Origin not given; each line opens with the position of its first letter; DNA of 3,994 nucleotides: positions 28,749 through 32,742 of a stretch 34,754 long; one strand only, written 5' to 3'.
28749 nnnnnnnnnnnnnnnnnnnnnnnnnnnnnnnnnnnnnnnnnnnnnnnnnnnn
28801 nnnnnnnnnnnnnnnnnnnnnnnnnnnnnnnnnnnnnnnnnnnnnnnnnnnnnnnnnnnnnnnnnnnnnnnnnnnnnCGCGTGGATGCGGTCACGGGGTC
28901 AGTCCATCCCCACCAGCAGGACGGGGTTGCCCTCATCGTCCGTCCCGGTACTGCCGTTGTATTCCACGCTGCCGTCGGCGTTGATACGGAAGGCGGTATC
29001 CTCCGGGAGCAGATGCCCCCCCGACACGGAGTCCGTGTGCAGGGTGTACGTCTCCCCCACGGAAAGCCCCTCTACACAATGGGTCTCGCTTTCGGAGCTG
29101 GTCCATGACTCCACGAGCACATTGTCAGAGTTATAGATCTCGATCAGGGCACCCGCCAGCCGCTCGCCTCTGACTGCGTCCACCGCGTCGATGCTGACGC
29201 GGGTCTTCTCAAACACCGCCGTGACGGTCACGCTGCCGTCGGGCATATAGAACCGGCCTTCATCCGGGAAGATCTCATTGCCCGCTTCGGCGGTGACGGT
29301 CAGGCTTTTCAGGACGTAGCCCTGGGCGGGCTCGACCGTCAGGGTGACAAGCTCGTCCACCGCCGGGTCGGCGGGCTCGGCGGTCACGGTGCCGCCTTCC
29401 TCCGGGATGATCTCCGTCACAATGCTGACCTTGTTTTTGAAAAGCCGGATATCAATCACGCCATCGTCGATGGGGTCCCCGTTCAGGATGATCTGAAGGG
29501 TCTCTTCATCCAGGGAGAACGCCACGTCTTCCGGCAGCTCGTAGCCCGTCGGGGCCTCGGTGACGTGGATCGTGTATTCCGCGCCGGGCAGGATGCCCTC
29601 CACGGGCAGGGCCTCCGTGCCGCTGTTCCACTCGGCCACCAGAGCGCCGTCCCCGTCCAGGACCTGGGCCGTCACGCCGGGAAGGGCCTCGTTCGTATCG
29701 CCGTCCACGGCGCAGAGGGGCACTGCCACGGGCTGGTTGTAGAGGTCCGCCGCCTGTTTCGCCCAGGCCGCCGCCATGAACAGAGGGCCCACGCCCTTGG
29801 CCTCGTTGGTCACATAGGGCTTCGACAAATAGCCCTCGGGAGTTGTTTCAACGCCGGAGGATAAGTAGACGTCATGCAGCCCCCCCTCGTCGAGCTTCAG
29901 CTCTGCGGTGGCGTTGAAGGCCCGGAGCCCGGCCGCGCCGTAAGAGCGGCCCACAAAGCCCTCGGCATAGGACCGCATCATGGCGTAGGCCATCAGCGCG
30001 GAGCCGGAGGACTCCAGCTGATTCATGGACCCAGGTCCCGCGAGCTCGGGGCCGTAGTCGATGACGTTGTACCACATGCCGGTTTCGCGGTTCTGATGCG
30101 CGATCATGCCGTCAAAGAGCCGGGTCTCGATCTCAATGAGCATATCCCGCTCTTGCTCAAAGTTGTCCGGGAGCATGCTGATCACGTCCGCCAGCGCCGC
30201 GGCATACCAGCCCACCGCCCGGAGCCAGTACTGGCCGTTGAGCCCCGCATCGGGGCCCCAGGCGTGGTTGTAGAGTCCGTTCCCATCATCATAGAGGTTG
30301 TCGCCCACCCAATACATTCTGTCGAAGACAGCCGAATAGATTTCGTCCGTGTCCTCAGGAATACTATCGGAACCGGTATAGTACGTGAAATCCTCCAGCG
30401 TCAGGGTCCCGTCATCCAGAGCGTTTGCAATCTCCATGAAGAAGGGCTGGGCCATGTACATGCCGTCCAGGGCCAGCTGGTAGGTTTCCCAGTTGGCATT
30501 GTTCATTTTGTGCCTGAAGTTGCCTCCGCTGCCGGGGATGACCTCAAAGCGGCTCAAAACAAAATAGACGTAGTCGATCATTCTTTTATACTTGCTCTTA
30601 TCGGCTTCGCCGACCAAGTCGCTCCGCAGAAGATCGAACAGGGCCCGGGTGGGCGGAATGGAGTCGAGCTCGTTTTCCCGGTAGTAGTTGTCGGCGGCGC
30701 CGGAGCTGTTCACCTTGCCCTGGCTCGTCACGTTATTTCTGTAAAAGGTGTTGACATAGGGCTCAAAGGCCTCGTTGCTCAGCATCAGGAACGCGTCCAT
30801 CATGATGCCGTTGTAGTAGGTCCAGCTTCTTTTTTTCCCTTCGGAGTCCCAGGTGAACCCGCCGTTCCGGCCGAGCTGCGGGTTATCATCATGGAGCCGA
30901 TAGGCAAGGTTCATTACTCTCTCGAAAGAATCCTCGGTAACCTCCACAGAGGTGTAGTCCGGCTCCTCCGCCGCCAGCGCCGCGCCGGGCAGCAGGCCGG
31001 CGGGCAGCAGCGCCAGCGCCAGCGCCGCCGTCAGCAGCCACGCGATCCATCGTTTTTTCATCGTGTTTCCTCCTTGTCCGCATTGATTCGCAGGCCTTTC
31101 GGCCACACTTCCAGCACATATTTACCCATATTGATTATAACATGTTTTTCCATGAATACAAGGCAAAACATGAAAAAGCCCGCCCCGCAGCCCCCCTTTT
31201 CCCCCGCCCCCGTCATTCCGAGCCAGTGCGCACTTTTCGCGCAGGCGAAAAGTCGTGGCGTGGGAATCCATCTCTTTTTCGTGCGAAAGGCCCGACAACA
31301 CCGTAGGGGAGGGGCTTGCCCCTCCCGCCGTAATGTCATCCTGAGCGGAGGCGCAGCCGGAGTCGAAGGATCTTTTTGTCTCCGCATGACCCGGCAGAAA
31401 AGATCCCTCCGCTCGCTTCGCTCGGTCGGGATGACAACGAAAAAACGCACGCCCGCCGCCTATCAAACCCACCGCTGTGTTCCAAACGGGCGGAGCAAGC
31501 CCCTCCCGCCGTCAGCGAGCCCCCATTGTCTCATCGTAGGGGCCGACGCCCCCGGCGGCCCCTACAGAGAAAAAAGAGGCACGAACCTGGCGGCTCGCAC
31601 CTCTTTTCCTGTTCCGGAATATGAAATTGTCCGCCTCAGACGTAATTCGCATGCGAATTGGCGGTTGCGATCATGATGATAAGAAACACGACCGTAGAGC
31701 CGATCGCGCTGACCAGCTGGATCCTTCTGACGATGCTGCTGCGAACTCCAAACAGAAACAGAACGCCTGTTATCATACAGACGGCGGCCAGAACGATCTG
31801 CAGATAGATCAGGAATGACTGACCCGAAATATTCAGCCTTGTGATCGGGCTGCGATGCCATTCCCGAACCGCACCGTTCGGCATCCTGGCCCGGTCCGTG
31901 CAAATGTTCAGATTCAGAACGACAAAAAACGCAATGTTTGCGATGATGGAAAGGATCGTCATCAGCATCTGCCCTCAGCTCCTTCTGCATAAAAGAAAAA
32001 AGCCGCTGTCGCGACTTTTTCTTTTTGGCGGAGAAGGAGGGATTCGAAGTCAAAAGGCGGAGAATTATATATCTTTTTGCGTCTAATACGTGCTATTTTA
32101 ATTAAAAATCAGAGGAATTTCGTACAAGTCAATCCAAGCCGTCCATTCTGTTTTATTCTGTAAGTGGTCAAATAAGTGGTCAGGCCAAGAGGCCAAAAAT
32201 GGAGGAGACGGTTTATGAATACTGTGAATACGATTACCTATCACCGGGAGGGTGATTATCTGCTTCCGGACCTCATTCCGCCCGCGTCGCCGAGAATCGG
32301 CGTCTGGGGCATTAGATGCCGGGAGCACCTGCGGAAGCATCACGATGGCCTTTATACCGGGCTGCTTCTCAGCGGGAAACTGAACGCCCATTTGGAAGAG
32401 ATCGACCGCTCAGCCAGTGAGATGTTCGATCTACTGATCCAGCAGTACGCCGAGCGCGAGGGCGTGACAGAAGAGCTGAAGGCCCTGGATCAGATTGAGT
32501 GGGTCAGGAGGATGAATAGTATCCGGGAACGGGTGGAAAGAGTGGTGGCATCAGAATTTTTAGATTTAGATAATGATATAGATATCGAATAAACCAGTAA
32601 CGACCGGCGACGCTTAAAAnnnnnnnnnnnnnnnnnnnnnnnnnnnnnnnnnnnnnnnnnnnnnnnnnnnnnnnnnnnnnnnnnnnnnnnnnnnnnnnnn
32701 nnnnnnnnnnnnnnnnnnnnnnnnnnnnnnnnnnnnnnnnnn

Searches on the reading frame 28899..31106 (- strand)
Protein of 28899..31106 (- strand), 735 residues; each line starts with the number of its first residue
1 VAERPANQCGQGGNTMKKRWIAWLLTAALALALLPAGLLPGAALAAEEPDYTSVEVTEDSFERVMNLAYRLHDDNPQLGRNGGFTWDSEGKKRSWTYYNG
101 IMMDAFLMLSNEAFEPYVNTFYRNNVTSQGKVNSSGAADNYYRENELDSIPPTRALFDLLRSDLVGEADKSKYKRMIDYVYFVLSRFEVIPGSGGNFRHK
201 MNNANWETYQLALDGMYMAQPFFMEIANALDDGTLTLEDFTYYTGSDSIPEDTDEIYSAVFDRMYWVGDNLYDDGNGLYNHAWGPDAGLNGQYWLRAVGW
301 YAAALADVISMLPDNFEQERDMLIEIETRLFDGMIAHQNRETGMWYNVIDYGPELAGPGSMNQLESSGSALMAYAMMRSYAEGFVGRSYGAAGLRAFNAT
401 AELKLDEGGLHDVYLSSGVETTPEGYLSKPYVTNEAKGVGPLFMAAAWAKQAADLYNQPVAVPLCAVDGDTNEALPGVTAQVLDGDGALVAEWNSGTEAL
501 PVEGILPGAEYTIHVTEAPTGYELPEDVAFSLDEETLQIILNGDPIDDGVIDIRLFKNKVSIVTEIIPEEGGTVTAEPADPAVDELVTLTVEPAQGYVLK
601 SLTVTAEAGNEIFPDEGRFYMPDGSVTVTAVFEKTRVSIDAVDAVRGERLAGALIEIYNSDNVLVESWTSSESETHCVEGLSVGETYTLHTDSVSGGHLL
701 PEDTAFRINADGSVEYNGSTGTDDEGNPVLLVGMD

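Call 8: search_protein_families(library=pfam, proteins=[window:28899-31106:-], max_evalue=0.001)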
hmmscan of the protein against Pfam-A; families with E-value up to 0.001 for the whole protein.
window:28899-31106:- (735 aa): 3 families
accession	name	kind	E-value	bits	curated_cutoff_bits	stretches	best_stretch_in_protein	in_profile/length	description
PF07470.19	Glyco_hydro_88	-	6e-38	131.2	26.6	1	91-446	23-345/352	Glycosyl Hydrolase Family 88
PF17802.7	SpaA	-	1.2e-14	54.7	23.1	2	467-536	8-80/91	Prealbumin-like fold domain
PF18998.6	Flg_new_2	-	1.4e-09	38.2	23.6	1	564-634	3-71/73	Divergent InlB B-repeat domain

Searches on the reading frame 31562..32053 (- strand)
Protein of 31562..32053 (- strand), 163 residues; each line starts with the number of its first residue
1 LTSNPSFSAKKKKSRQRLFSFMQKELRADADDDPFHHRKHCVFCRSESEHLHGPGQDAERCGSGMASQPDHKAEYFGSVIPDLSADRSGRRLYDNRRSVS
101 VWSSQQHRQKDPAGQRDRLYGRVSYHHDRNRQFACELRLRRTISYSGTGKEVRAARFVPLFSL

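Call 51: search_protein_families(library=pfam, proteins=[window:31562-32053:-], max_evalue=1)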
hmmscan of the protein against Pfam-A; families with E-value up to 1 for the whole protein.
window:31562-32053:- (163 aa): 2 families
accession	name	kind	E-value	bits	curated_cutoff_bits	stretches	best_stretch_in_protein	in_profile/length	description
PF12647.12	RNHCP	-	0.039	14.4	24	1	35-66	20-51/90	RNHCP domain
PF12808.12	Mto2_bdg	-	0.087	13.6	22.3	1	103-141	15-49/52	Micro-tubular organiser Mto1 C-term Mto2-binding region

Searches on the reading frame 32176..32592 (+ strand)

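Call 51: search_protein_families(library=pfam, proteins=[window:32176-32592:+], max_evalue=1)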
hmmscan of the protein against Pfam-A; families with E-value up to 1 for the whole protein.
window:32176-32592:+ (138 aa): 1 family
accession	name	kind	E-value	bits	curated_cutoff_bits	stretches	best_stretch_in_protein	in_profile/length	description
PF14198.11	TnpV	-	3.2e-36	124.1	27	1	21-127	1-109/111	Transposon-encoded protein TnpV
